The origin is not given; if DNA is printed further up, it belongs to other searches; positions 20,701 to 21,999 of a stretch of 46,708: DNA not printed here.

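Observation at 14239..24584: Compact five-gene BREX-type-3-like operon: DUF499 ATPase, short PglZ, DUF1156 methyltransferase, small protein, SNF2 helicase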

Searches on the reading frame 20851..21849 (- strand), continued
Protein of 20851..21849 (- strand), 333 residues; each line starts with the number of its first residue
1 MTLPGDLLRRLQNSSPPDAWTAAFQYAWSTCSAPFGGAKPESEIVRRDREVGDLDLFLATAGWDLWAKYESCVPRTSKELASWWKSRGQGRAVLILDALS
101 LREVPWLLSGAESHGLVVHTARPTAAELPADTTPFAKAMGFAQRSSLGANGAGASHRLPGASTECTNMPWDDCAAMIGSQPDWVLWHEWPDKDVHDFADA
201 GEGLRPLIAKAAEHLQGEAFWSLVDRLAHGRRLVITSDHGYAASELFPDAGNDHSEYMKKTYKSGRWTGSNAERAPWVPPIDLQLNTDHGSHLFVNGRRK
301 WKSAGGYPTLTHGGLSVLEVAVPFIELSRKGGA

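Call 55: find_related_loci(query=A2, collection=genome_contigs, flank=10000)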
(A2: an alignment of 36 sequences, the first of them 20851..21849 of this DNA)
Query A2 (333 aa) in genome_contigs; peptide patterns used: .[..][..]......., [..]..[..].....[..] (x = any residue, [..] = any of these).
392 stretches matched a pattern; 362 encode a relative of the query (tblastn E <= 1e-3); the best 80 are kept; 80 distinct loci.
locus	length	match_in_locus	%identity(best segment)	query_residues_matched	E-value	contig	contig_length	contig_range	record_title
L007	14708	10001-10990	85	1-330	0e+0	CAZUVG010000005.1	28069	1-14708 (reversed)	MAG TPA_asm: uncultured Roseicyclus sp. isolate SRP332253_co1_154 genome assembly, contig: NODE_2471_length_28069_cov_6.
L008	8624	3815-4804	84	1-330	0e+0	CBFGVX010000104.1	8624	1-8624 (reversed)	MAG TPA_asm: uncultured bacterium isolate SRR17295758_concoct_16 genome assembly, contig: ERZ23579493.7596, whole genome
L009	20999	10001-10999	82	1-333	0e+0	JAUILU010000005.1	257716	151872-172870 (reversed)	MAG: Phycisphaerae bacterium isolate Co_bin.58 NODE_473_length_257716_cov_2.694960, whole genome shotgun sequence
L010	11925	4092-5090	76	1-333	1e-167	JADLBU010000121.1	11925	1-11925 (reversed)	MAG: Phycisphaerales bacterium isolate SJ192 c_000001760300, whole genome shotgun sequence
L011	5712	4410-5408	72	1-333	5e-169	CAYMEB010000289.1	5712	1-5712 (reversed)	MAG TPA_asm: uncultured Hyphomicrobiaceae bacterium isolate SRP124364_co1_118 genome assembly, contig: NODE_17828_length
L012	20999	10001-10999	74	1-333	5e-167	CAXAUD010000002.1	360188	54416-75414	MAG TPA_asm: uncultured Phycisphaerales bacterium isolate ERR594358_binner12_Refined_5 genome assembly, contig: ERZ27724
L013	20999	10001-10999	74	1-333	3e-165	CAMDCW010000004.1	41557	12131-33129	MAG: Phycisphaera mikurensis NBRC 102666 isolate ME-08apr19-305 genome assembly, contig: ME-08apr19-C1904, whole genome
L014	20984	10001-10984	73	1-328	2e-163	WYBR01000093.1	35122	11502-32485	MAG: Vicinamibacteraceae bacterium isolate PLA1 k127_423333, whole genome shotgun sequence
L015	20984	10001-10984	73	1-328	2e-163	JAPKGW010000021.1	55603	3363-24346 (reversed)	MAG: Phycisphaerales bacterium isolate PDA_C_MAG.101 MAG.101_21, whole genome shotgun sequence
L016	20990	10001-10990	70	1-330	6e-159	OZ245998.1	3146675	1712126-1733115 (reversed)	MAG: Phycisphaeraceae bacterium isolate c0f67b68-7fc8-4d65-9347-4d042ec2073f genome assembly, chromosome: 1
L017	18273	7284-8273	65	1-330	2e-144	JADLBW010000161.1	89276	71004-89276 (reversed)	MAG: Pirellulales bacterium isolate SJ197 c_000001145803, whole genome shotgun sequence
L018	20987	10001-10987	63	1-329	4e-143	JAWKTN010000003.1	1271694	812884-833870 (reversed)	MAG: Pirellulaceae bacterium isolate BC1.9 BC1.9.fa-3, whole genome shotgun sequence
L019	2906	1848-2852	63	1-330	3e-149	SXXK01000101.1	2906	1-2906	MAG: Planctomyces sp. isolate F1-20-MAGs055 F1-20__c146157, whole genome shotgun sequence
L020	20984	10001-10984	62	1-328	7e-141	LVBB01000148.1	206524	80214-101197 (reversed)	MAG: Phycisphaerales bacterium Planc_01 Planc_01_contig_805, whole genome shotgun sequence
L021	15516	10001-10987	63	1-329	7e-140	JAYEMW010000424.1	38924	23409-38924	MAG: Thermodesulfobacteriota bacterium isolate MAG071 MAG071_424, whole genome shotgun sequence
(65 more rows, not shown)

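Call 56: get_annotated_region(hit=H16, flank=9000)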
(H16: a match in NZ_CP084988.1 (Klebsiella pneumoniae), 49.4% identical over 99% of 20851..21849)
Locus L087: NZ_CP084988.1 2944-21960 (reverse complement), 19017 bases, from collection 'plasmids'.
description: Klebsiella pneumoniae strain KP18-2110-2 plasmid pKP18-2110-2-2, complete sequence
organism: Klebsiella pneumoniae (NCBI taxid 573)
taxonomy: Bacteria; Pseudomonadota; Gammaproteobacteria; Enterobacterales; Enterobacteriaceae; Klebsiella; Klebsiella pneumoniae
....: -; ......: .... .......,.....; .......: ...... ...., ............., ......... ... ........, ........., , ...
typing (MOB-suite, as given by PLSDB): conjugative; replicon IncFII,IncU,rep_cluster_1418; relaxase MOBF; mating-pair formation MPF_F
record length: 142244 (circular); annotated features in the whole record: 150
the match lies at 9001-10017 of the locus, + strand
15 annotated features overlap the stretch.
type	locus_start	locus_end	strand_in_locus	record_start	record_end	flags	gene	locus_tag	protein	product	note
CDS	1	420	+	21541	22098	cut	-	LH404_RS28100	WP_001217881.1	recombinase family protein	GO:0006310 - DNA recombination [Evidence IEA]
CDS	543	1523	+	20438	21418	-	-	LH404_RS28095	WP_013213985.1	IS481-like element ISKpn27 family transposase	GO:0006313 - DNA transposition [Evidence IEA]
CDS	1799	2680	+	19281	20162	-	-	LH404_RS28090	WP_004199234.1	carbapenem-hydrolyzing class A beta-lactamase KPC-2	-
predicted_resistance_gene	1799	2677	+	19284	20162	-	blaKPC-2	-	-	carbapenem-hydrolyzing class A beta-lactamase KPC-2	predicted by amrfinderplus; class BETA-LACTAM; identity 100.0%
CDS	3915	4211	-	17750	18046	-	-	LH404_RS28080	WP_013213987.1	transcriptional regulator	-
CDS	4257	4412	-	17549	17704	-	-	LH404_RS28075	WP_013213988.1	hypothetical protein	-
CDS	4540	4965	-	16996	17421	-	-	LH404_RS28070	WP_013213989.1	antirestriction protein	-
CDS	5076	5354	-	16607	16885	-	-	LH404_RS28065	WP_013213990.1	hypothetical protein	-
CDS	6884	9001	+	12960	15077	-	-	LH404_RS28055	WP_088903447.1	DUF499 domain-containing protein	-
CDS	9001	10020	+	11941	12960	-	-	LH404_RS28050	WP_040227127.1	hypothetical protein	-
CDS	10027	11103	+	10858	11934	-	-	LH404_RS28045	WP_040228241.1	SIR2 family protein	-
CDS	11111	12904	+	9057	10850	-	-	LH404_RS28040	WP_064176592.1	ATP-binding protein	-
CDS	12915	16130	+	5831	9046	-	-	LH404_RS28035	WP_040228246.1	DUF1156 domain-containing protein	-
CDS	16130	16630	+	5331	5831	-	-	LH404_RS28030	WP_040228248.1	hypothetical protein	-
CDS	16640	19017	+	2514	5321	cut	-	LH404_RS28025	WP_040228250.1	SNF2-related protein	-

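Call 57: get_annotated_region(hit=H1, flank=9000)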
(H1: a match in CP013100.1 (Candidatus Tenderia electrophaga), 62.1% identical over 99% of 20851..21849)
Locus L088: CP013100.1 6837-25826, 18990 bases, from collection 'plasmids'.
description: Candidatus Tenderia electrophaga plasmid, complete sequence
organism: Candidatus Tenderia electrophaga (NCBI taxid 1748243)
taxonomy: Bacteria; Pseudomonadota; Gammaproteobacteria; Chromatiales; Chromatiaceae; Candidatus Tenderia; Candidatus Tenderia electrophaga
host: -; source: mixed culture,Biocathode MCL; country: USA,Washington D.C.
typing (MOB-suite, as given by PLSDB): mobilizable; relaxase MOBP
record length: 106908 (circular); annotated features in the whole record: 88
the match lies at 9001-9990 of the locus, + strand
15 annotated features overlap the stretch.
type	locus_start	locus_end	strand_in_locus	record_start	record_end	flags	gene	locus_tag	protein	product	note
CDS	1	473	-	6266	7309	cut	-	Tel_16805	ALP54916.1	hypothetical protein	-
CDS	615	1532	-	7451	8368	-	-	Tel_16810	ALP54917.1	hypothetical protein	-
CDS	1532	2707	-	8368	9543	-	-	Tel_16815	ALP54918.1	hypothetical protein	-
CDS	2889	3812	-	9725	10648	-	-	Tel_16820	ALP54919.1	hypothetical protein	-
CDS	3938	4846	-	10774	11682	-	-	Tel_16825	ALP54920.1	hypothetical protein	-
CDS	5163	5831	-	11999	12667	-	-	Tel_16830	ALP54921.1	hypothetical protein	-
CDS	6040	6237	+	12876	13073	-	-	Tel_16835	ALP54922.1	hypothetical protein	-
CDS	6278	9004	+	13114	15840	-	-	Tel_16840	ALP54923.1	hypothetical protein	-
CDS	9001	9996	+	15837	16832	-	-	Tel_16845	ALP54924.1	hypothetical protein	-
CDS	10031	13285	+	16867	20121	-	-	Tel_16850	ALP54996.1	hypothetical protein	-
CDS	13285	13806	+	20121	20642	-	-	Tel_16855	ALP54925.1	hypothetical protein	-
CDS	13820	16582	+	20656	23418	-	-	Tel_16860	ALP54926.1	helicase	-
CDS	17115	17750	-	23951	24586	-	-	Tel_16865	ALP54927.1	hypothetical protein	-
CDS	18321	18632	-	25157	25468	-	-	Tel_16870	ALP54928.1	hypothetical protein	-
CDS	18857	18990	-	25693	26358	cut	-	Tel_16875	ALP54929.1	hypothetical protein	-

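Call 95: find_related_loci(query=A2, collection=viral_contigs, flank=8000)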
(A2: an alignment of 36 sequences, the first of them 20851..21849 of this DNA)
Query A2 (333 aa) in viral_contigs; peptide patterns used: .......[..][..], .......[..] (x = any residue, [..] = any of these).
17 stretches matched a pattern; 7 encode a relative of the query (tblastn E <= 1e-3); 7 distinct loci.
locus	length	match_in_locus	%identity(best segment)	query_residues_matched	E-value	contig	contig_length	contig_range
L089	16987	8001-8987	74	1-329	6e-164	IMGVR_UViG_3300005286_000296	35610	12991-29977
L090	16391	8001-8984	51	1-328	2e-112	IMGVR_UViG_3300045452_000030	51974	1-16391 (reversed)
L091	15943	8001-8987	53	1-329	4e-112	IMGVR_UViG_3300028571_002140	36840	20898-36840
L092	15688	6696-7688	50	1-331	1e-111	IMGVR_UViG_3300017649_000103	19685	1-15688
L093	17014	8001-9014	50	1-331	4e-109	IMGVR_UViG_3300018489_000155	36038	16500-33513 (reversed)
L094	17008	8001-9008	47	1-329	4e-100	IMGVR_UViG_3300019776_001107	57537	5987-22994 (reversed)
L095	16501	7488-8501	50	1-331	4e-110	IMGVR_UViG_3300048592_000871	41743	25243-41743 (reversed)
